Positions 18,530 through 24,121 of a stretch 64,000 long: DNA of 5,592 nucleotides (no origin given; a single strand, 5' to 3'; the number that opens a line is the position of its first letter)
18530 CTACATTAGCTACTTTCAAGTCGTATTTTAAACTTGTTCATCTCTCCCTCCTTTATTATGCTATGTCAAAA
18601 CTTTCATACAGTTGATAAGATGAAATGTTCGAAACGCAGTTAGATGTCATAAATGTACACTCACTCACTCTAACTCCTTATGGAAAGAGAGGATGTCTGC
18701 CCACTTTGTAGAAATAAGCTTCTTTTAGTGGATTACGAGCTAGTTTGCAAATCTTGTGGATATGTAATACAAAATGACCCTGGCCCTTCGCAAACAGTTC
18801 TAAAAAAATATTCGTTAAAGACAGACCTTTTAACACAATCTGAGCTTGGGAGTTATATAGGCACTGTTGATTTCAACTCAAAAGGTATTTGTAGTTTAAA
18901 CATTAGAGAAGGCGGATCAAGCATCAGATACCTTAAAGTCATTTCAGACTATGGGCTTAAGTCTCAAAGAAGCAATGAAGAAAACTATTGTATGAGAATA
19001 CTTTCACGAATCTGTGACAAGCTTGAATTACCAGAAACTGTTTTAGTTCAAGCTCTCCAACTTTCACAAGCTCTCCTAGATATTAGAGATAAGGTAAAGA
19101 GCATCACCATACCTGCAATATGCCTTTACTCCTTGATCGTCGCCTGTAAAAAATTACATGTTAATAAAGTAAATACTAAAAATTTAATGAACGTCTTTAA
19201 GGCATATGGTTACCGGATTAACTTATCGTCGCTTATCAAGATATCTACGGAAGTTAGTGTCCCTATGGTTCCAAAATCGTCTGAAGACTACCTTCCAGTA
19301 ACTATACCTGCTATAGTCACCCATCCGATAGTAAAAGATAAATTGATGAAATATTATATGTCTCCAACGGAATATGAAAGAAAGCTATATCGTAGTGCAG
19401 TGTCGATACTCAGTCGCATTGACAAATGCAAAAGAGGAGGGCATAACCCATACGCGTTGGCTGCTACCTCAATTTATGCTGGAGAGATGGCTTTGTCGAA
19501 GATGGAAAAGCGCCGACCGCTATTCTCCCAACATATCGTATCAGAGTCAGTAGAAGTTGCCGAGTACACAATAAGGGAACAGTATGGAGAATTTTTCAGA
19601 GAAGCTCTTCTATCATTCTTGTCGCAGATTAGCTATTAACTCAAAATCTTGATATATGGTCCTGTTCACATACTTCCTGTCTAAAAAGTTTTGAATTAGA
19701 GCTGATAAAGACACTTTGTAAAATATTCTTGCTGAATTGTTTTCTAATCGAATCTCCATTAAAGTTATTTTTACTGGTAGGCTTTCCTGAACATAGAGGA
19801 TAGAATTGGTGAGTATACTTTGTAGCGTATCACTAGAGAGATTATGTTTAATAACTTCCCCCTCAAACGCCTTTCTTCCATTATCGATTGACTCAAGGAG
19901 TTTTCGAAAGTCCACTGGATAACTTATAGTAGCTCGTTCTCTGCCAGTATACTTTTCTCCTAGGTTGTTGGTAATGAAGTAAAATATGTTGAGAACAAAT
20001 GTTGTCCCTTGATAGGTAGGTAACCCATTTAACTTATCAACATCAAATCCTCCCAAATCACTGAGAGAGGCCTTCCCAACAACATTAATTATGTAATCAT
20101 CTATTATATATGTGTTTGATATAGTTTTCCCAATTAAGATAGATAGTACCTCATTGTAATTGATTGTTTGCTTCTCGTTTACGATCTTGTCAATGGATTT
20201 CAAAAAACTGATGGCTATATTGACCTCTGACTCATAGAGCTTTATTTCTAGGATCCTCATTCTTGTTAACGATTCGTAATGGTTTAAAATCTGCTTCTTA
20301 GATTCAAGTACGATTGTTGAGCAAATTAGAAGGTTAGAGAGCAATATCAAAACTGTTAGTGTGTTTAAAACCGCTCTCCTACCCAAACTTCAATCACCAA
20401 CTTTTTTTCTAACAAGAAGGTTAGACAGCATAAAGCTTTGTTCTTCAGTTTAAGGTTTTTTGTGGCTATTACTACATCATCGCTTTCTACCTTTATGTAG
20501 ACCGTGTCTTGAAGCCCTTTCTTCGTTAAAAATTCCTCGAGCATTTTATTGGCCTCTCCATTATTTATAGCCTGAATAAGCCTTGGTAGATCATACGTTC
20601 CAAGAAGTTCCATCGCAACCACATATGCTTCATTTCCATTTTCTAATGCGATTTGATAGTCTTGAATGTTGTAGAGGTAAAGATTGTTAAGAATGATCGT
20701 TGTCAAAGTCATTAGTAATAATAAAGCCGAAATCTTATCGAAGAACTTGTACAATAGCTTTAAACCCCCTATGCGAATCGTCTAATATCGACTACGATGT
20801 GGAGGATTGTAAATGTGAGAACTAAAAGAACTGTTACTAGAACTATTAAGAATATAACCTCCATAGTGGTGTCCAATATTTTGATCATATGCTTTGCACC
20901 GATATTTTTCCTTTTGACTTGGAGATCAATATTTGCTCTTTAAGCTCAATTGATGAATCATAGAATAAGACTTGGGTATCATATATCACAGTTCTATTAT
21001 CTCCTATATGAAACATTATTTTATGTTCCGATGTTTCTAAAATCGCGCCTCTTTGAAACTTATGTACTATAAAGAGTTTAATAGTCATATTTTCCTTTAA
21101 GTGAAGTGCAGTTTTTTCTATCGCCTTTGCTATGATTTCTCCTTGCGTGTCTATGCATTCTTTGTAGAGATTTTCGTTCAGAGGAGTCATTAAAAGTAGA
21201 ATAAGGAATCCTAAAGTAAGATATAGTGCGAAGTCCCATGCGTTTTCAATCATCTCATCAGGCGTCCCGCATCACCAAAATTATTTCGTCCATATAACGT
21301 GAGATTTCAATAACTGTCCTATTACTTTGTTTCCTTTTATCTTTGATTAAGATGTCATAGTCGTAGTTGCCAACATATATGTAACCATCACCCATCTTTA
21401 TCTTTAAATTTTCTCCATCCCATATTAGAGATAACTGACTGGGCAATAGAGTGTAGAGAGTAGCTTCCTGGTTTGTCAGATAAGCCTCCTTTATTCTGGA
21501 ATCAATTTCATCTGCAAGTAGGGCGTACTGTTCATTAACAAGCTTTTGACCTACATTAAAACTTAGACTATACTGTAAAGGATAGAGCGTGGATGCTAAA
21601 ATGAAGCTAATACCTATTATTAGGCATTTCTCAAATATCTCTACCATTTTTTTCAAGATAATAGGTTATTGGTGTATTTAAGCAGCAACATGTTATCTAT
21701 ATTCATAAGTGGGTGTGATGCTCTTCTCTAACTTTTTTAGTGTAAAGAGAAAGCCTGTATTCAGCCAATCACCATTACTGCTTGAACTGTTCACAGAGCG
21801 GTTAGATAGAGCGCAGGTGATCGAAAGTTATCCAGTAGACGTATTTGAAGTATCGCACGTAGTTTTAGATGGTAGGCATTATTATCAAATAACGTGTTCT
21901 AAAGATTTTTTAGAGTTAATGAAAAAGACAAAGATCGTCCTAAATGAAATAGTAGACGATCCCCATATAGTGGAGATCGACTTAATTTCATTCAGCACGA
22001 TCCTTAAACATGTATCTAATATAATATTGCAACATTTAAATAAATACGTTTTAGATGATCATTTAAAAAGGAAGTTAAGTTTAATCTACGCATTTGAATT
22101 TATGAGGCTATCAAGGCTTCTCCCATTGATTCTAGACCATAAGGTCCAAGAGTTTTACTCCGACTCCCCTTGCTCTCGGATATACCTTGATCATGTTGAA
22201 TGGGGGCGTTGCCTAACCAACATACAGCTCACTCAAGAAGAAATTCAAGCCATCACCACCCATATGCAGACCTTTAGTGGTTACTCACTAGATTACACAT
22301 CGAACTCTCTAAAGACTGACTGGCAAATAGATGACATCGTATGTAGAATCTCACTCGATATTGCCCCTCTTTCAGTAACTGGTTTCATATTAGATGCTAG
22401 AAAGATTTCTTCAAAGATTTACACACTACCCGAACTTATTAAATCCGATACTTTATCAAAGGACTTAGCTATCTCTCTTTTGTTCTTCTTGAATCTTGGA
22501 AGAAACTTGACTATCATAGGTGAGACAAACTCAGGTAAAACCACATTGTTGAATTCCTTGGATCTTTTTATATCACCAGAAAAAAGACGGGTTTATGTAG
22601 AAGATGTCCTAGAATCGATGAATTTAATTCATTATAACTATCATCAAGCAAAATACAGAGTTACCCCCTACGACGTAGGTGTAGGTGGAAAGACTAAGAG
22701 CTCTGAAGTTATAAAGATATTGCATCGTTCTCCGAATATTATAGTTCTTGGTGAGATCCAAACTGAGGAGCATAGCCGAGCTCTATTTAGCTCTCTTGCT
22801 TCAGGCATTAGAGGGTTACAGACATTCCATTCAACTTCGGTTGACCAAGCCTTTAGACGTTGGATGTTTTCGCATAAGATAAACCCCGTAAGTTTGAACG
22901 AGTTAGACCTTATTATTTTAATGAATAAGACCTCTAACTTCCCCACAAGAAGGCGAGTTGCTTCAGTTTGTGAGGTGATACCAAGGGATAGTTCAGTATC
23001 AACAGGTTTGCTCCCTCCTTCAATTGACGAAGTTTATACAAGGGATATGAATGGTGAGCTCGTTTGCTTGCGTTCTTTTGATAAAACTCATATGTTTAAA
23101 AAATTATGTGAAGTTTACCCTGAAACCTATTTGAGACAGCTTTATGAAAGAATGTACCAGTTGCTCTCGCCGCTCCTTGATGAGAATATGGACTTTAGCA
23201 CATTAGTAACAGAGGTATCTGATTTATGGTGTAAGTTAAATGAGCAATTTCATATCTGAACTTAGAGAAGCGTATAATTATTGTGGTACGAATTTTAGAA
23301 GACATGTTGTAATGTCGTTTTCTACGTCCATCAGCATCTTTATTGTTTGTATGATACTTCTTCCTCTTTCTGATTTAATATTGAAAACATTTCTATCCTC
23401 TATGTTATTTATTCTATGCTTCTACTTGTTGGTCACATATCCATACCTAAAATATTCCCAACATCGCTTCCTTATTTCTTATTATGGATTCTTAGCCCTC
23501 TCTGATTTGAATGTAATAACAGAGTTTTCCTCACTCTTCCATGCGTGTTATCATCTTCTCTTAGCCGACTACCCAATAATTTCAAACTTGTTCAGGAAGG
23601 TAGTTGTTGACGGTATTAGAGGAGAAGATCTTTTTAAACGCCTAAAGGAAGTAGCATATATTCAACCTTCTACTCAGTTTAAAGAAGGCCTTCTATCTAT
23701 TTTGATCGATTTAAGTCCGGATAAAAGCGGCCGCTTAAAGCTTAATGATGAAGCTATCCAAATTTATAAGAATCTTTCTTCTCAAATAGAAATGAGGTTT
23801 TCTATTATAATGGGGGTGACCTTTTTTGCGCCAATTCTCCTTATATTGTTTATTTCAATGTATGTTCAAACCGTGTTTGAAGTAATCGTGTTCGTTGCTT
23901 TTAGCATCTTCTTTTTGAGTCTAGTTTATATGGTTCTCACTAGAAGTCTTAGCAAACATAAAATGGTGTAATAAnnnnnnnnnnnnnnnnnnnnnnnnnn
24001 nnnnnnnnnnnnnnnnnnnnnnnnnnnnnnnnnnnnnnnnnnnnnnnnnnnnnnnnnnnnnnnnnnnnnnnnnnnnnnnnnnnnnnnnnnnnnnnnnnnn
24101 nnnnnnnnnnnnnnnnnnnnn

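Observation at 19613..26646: AT-rich Tad/Epd-like type IV pilus locus coupled to an extra HerA/VirB4 (DUF87) ATPase: possible Ced/Ted-like DNA-transfer or conjugation-like machinery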

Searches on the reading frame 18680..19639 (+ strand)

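Call 3: search_protein_families(library=pfam, proteins=[window:18680-19639:+], max_evalue=0.1)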
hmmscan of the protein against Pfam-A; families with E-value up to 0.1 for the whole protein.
window:18680-19639:+ (319 aa): 5 families
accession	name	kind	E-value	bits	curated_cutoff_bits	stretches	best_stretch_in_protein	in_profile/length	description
PF00382.24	TFIIB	-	2.4e-05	24.7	23.6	1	105-163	9-66/92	Transcription factor TFIIB repeat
PF08271.17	Zn_Ribbon_TF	-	2.6e-05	24.1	29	1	6-34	2-33/43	TFIIB zinc-binding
PF03966.22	Trm112p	-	0.029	14.7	22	1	6-27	9-32/40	Trm112p-like protein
PF18912.6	DZR_2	-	0.059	13.6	27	0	2-31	19-47/56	Double zinc ribbon domain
PF14768.12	RPA_interact_C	-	0.091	13.7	25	0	6-41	1-36/80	Replication protein A interacting C-terminal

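Call 4: search_protein_families(library=ncbifam, proteins=[window:18680-19639:+], max_evalue=0.1)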
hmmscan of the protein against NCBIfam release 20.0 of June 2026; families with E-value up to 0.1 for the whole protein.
window:18680-19639:+ (319 aa): 4 families
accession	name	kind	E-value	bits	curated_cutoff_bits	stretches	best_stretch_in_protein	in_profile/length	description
NF001658.0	PRK00423.1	subfamily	3.2e-10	39.6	384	2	100-307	121-304/312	transcription initiation factor IIB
NF009034.0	PRK12366.1-5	equivalog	0.023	13.1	789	1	6-33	529-556/642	replication factor A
NF002701.0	PRK02504.1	equivalog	0.044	12.2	569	1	117-197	16-98/513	NAD(P)H-quinone oxidoreductase subunit N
NF047723.1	TransFacS4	equivalog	0.083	13.4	120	0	6-32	3-29/90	transcription factor S4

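Call 96: search_protein_families(library=ncbifam, proteins=[window:18680-19639:+], max_evalue=0.01)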
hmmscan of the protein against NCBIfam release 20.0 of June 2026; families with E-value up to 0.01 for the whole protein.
window:18680-19639:+ (319 aa): 1 family
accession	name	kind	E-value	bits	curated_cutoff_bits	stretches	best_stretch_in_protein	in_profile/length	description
NF001658.0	PRK00423.1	subfamily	3.2e-10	39.6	384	1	100-307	121-304/312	transcription initiation factor IIB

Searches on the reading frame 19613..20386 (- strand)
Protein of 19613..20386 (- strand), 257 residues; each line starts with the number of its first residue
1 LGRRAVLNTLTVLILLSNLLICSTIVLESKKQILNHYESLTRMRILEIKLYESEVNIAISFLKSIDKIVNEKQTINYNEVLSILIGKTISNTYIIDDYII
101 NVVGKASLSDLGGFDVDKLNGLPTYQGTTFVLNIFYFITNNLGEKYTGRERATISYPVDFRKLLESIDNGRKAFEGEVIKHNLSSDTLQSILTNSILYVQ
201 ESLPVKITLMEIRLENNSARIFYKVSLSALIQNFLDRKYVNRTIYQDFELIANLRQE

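Call 3: search_protein_families(library=pfam, proteins=[window:19613-20386:-], max_evalue=0.1)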
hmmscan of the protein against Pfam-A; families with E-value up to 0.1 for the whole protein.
window:19613-20386:- (257 aa): 0 families

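Call 4: search_protein_families(library=ncbifam, proteins=[window:19613-20386:-], max_evalue=0.1)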
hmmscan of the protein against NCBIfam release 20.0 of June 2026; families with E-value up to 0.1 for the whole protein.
window:19613-20386:- (257 aa): 1 family
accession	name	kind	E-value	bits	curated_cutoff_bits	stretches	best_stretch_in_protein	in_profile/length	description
NF008265.0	PRK11037.1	equivalog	0.035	14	105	0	120-147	54-80/83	hypothetical protein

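Call 84: search_protein_families(library=padloc, proteins=[window:19613-20386:-], max_evalue=0.001)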
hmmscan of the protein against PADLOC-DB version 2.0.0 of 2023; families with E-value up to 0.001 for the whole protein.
window:19613-20386:- (257 aa): 0 families

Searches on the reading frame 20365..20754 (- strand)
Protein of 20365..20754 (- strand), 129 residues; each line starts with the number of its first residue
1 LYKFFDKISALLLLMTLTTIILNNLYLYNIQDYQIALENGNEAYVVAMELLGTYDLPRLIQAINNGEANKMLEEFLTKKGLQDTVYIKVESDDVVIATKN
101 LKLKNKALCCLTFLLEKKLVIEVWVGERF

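Call 3: search_protein_families(library=pfam, proteins=[window:20365-20754:-], max_evalue=0.1)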
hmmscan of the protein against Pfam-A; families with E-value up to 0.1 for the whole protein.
window:20365-20754:- (129 aa): 3 families
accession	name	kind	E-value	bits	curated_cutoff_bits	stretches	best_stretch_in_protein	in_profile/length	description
PF09456.16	RcsC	-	0.025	14.9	25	1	62-113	4-57/91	RcsC Alpha-Beta-Loop (ABL)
PF12685.13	SpoIIIAH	-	0.078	13.4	30.6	0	59-106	123-171/191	SpoIIIAH-like protein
PF05202.17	Flp_C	-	0.088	12.6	25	0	29-87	140-198/254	Recombinase Flp protein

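Call 4: search_protein_families(library=ncbifam, proteins=[window:20365-20754:-], max_evalue=0.1)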
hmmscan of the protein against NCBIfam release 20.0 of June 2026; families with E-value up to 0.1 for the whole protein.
window:20365-20754:- (129 aa): 0 families

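Call 84: search_protein_families(library=padloc, proteins=[window:20365-20754:-], max_evalue=0.001)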
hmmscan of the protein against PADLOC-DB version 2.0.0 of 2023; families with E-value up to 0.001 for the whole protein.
window:20365-20754:- (129 aa): 0 families

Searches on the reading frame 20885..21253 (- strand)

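Call 3: search_protein_families(library=pfam, proteins=[window:20885-21253:-], max_evalue=0.1)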
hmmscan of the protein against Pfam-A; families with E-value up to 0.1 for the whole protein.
window:20885-21253:- (122 aa): 2 families
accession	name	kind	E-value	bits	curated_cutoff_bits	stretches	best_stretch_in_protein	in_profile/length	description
PF25347.1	PH_PKH3_C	-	0.014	15.5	27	1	37-92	33-89/166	PKH3 kinase C-terminal PH domain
PF10060.15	DUF2298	-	0.094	12.1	27.8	1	3-47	286-331/488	Uncharacterized membrane protein (DUF2298)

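Call 4: search_protein_families(library=ncbifam, proteins=[window:20885-21253:-], max_evalue=0.1)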
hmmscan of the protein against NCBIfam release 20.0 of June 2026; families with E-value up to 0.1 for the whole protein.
window:20885-21253:- (122 aa): 0 families

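Call 84: search_protein_families(library=padloc, proteins=[window:20885-21253:-], max_evalue=0.001)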
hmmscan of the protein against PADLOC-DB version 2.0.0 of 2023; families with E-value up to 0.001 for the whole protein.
window:20885-21253:- (122 aa): 0 families

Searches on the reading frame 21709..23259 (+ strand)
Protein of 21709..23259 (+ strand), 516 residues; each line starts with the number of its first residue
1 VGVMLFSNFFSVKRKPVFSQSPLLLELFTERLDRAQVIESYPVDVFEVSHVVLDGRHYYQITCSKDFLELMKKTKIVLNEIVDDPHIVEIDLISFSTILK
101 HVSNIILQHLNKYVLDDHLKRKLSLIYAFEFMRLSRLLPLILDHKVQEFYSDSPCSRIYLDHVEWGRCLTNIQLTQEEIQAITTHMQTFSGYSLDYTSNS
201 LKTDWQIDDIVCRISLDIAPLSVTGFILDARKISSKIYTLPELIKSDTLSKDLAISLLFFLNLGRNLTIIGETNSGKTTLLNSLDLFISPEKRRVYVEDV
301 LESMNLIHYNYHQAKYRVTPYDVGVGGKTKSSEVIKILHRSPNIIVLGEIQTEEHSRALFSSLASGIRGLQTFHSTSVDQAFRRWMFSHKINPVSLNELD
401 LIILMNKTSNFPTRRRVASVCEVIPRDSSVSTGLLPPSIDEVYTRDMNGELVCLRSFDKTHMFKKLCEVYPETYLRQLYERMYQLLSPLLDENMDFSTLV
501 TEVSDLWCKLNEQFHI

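Call 3: search_protein_families(library=pfam, proteins=[window:21709-23259:+], max_evalue=0.1)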
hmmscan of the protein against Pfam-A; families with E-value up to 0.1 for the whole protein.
window:21709-23259:+ (516 aa): 7 families
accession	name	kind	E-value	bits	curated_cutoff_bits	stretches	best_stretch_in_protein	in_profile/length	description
PF00437.27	T2SSE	-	5.1e-11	42.3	24.9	1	225-384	104-254/370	Type II/IV secretion system protein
PF13175.12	AAA_15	-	0.00096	19.3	32.1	1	268-298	27-59/374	AAA ATPase domain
PF00005.33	ABC_tran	-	0.002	19.1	25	1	260-298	7-45/137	ABC transporter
PF13555.12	AAA_29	-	0.021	15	27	1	266-293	24-51/61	P-loop containing region of AAA domain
PF19568.5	Spore_III_AA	-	0.024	14.2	27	1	335-396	219-280/306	Sporulation stage III, protein AA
PF01926.29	MMR_HSR1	-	0.028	15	21.9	1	268-284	3-19/113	50S ribosome-binding GTPase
PF13476.12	AAA_23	-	0.032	15.3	27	1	262-295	16-50/201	AAA domain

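Call 4: search_protein_families(library=ncbifam, proteins=[window:21709-23259:+], max_evalue=0.1)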
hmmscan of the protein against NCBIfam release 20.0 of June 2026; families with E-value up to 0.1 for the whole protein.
window:21709-23259:+ (516 aa): 39 families (the best 25 are shown)
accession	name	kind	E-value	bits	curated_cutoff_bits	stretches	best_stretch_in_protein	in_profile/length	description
NF058587.1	archaellum_moto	equivalog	1.5e-22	80.1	550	1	105-426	118-436/527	archaellum flagellar ATPase motor FlaI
NF053672.1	bindosome_BasE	exception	7.4e-17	61.3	1000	1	31-378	34-381/512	bindosome assembly system ATPase subunit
TIGR03819.1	heli_sec_ATPase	hypoth_equivalog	1.8e-16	60.3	373.15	1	135-378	53-290/340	TadA family conjugal transfer-associated ATPase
TIGR02788.1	VirB11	equivalog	2.6e-11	43.1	249.95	1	261-390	141-267/308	P-type DNA transfer ATPase VirB11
TIGR02782.1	TrbB_P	equivalog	4.8e-10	39.2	304.55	1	141-423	18-293/303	P-type conjugative transfer ATPase TrbB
NF010469.0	PRK13894.1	subfamily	9.9e-10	38.2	508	1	164-400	54-279/320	conjugal transfer ATPase TrbB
TIGR02525.1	plasmid_TraJ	equivalog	1e-08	34.6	368.3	1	241-386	130-270/372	plasmid transfer ATPase TraJ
TIGR02858.1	spore_III_AA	equivalog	3.1e-06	26.7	281.3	1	263-394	112-249/272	stage III sporulation protein AA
NF041000.1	ATPase_ComGA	equivalog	1e-05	24.7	300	1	269-385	133-242/267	competence type IV pilus ATPase ComGA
NF010425.0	PRK13851.1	equivalog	2.2e-05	23.5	461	1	266-388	164-282/344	type IV secretion system protein VirB11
NF010407.0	PRK13833.1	subfamily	0.00013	21.5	499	1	223-409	103-289/323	conjugal transfer protein TrbB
TIGR01420.1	pilT_fam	subfamily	0.00014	21.2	319.1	1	268-385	126-239/343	PilT/PilU family type 4a pilus ATPase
TIGR04521.1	ECF_ATPase_2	equivalog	0.00014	21.1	330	1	262-300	29-67/279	energy-coupling factor transporter ATPase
TIGR03608.1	L_ocin_972_ABC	subfamily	0.00029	20.4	254.85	1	259-301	19-61/206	putative bacteriocin export ABC transporter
TIGR02323.1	CP_lyasePhnK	equivalog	0.00029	20.4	302.85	1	252-305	16-68/239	phosphonate C-P lyase system protein PhnK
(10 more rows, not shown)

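Call 84: search_protein_families(library=padloc, proteins=[window:21709-23259:+], max_evalue=0.001)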
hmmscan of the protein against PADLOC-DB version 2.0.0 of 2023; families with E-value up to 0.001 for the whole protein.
window:21709-23259:+ (516 aa): 7 families
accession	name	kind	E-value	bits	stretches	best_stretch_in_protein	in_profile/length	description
PDLC02979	AriA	-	4.5e-05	21.4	1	267-322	26-86/373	-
PDLC04611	PDC-M38A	-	0.00011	19.8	1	263-310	21-67/383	-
PDLC00067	GajA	-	0.00045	16.8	1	262-302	22-62/604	AAA ATPase domain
PDLC00077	GajA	-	0.00049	16.8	1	262-303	22-68/616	AAA ATPase domain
PDLC04140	mad8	-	0.0005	17.7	1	261-299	24-64/314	mads_8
PDLC00069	GajA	-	0.0005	16.6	1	269-306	28-66/687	AAA ATPase domain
PDLC00065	GajA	-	0.00066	16.6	1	269-305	35-70/670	AAA ATPase domain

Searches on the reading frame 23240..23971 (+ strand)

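Call 3: search_protein_families(library=pfam, proteins=[window:23240-23971:+], max_evalue=0.1)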
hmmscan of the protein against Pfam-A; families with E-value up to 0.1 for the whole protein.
window:23240-23971:+ (243 aa): 0 families

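Call 4: search_protein_families(library=ncbifam, proteins=[window:23240-23971:+], max_evalue=0.1)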
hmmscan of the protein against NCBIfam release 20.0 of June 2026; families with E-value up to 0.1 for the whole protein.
window:23240-23971:+ (243 aa): 1 family
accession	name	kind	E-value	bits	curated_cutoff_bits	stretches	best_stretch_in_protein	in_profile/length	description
NF052507.1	BA5345_fam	subfamily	0.046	13.8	40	0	169-230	102-166/181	BA5345 family protein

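Call 84: search_protein_families(library=padloc, proteins=[window:23240-23971:+], max_evalue=0.001)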
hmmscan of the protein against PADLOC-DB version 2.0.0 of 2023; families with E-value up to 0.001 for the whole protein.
window:23240-23971:+ (243 aa): 0 families
